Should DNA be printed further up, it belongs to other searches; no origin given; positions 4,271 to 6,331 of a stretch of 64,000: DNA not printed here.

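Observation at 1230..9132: Translationally coupled PAP2-PAP2-lipoprotein-(PAP2+kinase) operon flanked by an MMPL exporter and a flippase-like protein: candidate envelope-lipid remodelling system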

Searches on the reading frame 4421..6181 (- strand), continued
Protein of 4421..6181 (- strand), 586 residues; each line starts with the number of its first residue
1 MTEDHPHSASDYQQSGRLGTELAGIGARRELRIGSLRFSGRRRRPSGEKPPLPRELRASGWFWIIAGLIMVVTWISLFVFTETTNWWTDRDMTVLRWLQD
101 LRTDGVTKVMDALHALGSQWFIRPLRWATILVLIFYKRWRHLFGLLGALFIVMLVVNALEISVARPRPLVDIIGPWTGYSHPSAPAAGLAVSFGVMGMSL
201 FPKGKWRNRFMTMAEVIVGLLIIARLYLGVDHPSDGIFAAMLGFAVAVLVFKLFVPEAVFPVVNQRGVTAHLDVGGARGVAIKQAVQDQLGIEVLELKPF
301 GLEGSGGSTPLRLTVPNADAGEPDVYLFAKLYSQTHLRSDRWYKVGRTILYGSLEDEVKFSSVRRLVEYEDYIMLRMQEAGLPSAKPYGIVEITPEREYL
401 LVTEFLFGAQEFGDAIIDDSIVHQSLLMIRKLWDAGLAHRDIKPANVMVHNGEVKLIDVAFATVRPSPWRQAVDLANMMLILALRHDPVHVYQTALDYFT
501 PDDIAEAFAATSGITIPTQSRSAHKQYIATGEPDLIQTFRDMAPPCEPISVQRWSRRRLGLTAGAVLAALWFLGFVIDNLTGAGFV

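Call 37: fold_search(model_id=the predicted structure, library=pdb)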
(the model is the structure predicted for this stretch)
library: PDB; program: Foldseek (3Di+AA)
matches with E <= 10: 1629; with E <= 0.001: 11
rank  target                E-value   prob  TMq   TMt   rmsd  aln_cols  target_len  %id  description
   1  8zdc_p                1.5e-05  1.00  0.23  0.32   9.4       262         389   15  Cryo-EM structure of the human ubiquitylated pre-40S ribosome with RIOK3 (released 2025-02-12)
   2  6zxg_z                3.6e-05  1.00  0.22  0.33  17.3       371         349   13  Cryo-EM structure of a late human pre-40S ribosomal subunit - State H1 (released 2020-12-02)
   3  6zxe_z                7.5e-05  1.00  0.18  0.32  14.4       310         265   14  Cryo-EM structure of a late human pre-40S ribosomal subunit - State F2 (released 2020-12-02)
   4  5jki                  1.0e-04  1.00  0.29  0.78   2.8       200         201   20  Crystal structure of the first transmembrane PAP2 type phosphatidylglycerolphosphate phosphatase from Bacillus subtilis (released 2017-02-22)
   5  4jin                  1.8e-04  1.00  0.20  0.39  11.3       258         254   15  X-ray crystal structure of Archaeoglobus fulgidus Rio1 bound to (2E)-N-benzyl-2-cyano-3-(pyridine-4-yl)acrylamide (WP108 (released 2013-04-24)
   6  8zdb_p                1.8e-04  1.00  0.20  0.30  11.9       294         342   14  Cryo-EM structure of the human ubiquitylated 40S ribosome with RIOK3 (released 2025-02-12)
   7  6zv6_h                2.0e-04  1.00  0.19  0.40  10.9       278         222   14  Human RIO1(kd)-StHA late pre-40S particle, structural state B (post 18S rRNA cleavage) (released 2021-05-12)
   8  6wqx_D                3.5e-04  1.00  0.19  0.42  12.8       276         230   13  Human PRPK-TPRKB complex (released 2021-02-17)
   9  6zxd_z                5.7e-04  1.00  0.20  0.35  15.8       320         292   13  Cryo-EM structure of a late human pre-40S ribosomal subunit - State F1 (released 2020-12-02)
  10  6ebu                  7.1e-04  1.00  0.24  0.77   2.7       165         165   19  Crystal structure of Aquifex aeolicus LpxE (released 2019-06-26)
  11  4otp                  7.1e-04  1.00  0.18  0.36  14.0       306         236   15  Crystal structure of the catalytic domain of the human RioK1 atypical protein kinase in complex with ADP/Mg2+ (released 2014-07-02)
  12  7sza_C                1.3e-03  1.00  0.20  0.43  13.2       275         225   11  Crystal Structure Analysis of human PRPK complex with a compound (released 2023-01-25)
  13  6aak_B                1.5e-03  1.00  0.18  0.31  14.6       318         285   13  Crystal structure of JAK3 in complex with peficitinib (released 2018-08-15)
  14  3lpb_B                1.6e-03  0.98  0.17  0.28  20.6       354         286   13  Crystal structure of Jak2 complexed with a potent 2,8-diaryl-quinoxaline inhibitor (released 2010-04-28)
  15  6x5g_A                2.1e-03  1.00  0.17  0.30  13.8       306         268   15  Cocrystal structure of human CaMKII-alpha (CAMK2A)kinase domain and LRRC7 inhibitory domain (released 2020-12-23)
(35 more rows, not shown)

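Call 46: search_protein_families(library=pfam, proteins=[L037:3790-6411:-, L069:14179-15840:+, L073:13983-15749:+, L001:9229-9876:+, L067:8993-9928:+, L077:11620-12195:+], max_evalue=0.01)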
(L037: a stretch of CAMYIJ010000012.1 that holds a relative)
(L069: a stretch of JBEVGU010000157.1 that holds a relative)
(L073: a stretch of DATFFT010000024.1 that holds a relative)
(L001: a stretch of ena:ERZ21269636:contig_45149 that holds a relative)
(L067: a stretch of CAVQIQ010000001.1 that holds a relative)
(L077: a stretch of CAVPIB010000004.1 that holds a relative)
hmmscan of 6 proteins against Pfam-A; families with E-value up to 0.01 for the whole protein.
L037:3790-6411:- (873 aa): 4 families
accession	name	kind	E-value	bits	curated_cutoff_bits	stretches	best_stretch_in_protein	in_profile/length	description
PF03706.18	LPG_synthase_TM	-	1.5e-28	100.6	33.4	1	582-860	11-302/302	Lysylphosphatidylglycerol synthase TM region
PF00069.31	Pkinase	-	1.6e-05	24.9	31.7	1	433-482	103-152/263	Protein kinase domain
PF01163.29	RIO1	-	0.00053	20.1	22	1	377-473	54-149/187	RIO domain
PF06293.20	Kdo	-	0.0028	17.5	21.3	1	431-477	121-171/207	Lipopolysaccharide kinase (Kdo/WaaP) family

L069:14179-15840:+ (554 aa): 2 families
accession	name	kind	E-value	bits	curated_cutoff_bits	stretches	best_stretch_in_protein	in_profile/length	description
PF01569.27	PAP2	-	2.6e-05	24.4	27.2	1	168-235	58-125/130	PAP2 superfamily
PF00069.31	Pkinase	-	0.00053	19.9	31.7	1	381-434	88-141/263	Protein kinase domain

L073:13983-15749:+ (588 aa): 2 families
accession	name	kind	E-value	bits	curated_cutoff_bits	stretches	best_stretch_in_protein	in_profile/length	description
PF01569.27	PAP2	-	5.1e-05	23.5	27.2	1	199-266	58-125/130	PAP2 superfamily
PF00069.31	Pkinase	-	0.0025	17.7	31.7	1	436-465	111-141/263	Protein kinase domain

L001:9229-9876:+ (215 aa): 0 families

L067:8993-9928:+ (311 aa): 1 family
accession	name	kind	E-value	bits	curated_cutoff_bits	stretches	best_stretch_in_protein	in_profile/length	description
PF04069.17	OpuAC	-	3.9e-44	151.6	21.2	1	39-302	2-256/257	Substrate binding domain of ABC-type glycine betaine transport system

L077:11620-12195:+ (191 aa): 0 families

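Call 61: search_protein_families(library=pfam, proteins=[P0026], max_evalue=0.001)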
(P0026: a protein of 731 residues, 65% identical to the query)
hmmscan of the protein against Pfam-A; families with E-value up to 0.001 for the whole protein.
P0026 (731 aa): 6 families
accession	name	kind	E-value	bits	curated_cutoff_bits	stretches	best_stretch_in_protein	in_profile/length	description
PF00027.35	cNMP_binding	-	8.1e-18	64.6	27.5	1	33-115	3-87/89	Cyclic nucleotide-binding domain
PF01569.27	PAP2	-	4.9e-08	33.2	27.2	1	296-402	7-124/130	PAP2 superfamily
PF06293.20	Kdo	-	2.7e-06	27.4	21.3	1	477-623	31-186/207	Lipopolysaccharide kinase (Kdo/WaaP) family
PF01163.29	RIO1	-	7.4e-05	22.9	22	1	511-607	54-151/187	RIO domain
PF00069.31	Pkinase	-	8.1e-05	22.6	31.7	1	548-608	86-146/263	Protein kinase domain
PF01636.29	APH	-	0.0002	21.6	23.2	1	557-639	143-224/239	Phosphotransferase enzyme family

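Call 79: search_protein_families(library=padloc, proteins=[window:4421-6181:-], max_evalue=0.001)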
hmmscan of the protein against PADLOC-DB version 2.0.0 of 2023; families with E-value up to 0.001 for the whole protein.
window:4421-6181:- (586 aa): 17 families
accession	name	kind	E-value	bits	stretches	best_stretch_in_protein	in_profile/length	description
PDLC04056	PD-T4-6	-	3.2e-07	27.8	1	420-463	111-154/415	-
PDLC04040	PD-T4-6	-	3.7e-06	24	1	435-462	121-149/547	-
PDLC04042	PD-T4-6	-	5.8e-06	24.1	1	432-465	125-159/292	-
PDLC04053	PD-T4-6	-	7.1e-06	23.7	1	426-462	120-158/311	-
PDLC04061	PD-T4-6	-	8.3e-06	23.6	1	434-462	138-167/510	-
PDLC04059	PD-T4-6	-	3.6e-05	21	1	370-462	56-158/433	-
PDLC04047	PD-T4-6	-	5e-05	20.5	1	421-462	116-158/327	-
PDLC04044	PD-T4-6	-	9.4e-05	19.7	1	423-466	145-188/372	-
PDLC04058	PD-T4-6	-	0.00011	19.4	1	422-458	120-159/460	-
PDLC04052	PD-T4-6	-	0.00019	18.8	1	435-463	132-161/496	-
PDLC04060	PD-T4-6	-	0.0002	18.4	1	434-464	126-157/486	-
PDLC04138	mad6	-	0.00027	18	1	434-462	171-200/659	mads_6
PDLC04063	PD-T4-6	-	0.00057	16.7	1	421-455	124-158/564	-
PDLC04064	PD-T4-6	-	0.00072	16.6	0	438-462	141-166/369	-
PDLC04048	PD-T4-6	-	0.00074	17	0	421-462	116-158/354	-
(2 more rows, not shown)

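Call 83: find_encoding_contigs(protein=P0026, flank=8000, max_places=1)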
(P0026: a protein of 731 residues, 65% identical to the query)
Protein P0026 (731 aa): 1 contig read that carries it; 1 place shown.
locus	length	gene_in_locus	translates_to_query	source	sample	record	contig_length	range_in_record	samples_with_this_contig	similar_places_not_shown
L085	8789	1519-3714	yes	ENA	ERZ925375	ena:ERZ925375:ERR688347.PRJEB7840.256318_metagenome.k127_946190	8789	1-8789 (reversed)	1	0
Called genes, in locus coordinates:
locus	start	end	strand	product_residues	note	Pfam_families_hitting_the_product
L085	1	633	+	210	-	?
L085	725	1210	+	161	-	PF04073:tRNA_edit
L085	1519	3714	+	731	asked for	PF00027:cNMP_binding, PF01569:PAP2, PF06293:Kdo (weak)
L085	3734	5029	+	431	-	PF07995:GSDH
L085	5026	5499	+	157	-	-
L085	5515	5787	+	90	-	-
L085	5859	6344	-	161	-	-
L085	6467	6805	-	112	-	PF02452:PemK_toxin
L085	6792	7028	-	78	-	-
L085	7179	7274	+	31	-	-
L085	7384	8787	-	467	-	?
